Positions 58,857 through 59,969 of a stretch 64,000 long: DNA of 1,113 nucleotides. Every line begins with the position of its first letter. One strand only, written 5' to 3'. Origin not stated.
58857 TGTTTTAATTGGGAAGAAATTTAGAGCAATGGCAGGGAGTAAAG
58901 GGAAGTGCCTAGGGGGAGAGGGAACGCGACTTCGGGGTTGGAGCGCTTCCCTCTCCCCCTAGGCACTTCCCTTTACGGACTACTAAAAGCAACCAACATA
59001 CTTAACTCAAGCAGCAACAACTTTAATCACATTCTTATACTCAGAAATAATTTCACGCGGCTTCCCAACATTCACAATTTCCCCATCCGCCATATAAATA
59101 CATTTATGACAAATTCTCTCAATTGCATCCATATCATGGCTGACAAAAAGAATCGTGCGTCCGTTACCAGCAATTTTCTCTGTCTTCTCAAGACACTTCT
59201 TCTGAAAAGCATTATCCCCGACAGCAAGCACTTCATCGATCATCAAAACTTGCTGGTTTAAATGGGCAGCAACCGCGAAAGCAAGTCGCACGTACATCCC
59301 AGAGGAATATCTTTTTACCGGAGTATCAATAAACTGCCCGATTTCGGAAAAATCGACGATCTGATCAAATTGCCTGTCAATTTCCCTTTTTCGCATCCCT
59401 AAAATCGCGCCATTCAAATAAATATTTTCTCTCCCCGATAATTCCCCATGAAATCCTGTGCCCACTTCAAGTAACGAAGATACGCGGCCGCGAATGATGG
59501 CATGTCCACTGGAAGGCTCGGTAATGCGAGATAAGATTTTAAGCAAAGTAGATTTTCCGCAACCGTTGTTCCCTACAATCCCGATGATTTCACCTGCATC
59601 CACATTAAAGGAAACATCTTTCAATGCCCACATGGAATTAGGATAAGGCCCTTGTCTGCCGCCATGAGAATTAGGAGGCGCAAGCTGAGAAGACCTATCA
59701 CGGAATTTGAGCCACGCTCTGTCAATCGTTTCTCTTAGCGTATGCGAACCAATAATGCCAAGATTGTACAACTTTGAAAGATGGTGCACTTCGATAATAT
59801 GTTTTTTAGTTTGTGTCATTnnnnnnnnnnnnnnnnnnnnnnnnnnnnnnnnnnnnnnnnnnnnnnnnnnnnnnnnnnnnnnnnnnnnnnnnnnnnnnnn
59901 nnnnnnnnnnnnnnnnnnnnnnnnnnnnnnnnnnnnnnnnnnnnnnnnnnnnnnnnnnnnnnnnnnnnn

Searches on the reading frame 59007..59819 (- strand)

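Call 41: search_protein_families(library=pfam, proteins=[window:59007-59819:-], max_evalue=0.01)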
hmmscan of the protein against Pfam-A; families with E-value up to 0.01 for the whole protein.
window:59007-59819:- (270 aa): 7 families
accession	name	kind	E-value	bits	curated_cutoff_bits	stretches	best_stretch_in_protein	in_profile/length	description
PF00005.33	ABC_tran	-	1e-21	78.4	25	1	66-197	1-135/137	ABC transporter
PF13304.12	AAA_21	-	7e-06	26.7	27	1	78-110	1-46/304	AAA domain, putative AbiEii toxin, Type IV TA system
PF13476.12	AAA_23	-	0.0009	20.4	27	1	68-97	12-40/201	AAA domain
PF13175.12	AAA_15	-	0.002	18.3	32.1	1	67-103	15-50/374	AAA ATPase domain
PF03215.21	Rad17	-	0.0028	18.1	23.8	1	75-102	44-71/186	Rad17 P-loop domain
PF00004.35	AAA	-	0.004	18.1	21.2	0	81-204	3-73/131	ATPase family associated with various cellular activities (AAA)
PF13555.12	AAA_29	-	0.0081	16.3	27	0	70-94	16-40/61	P-loop containing region of AAA domain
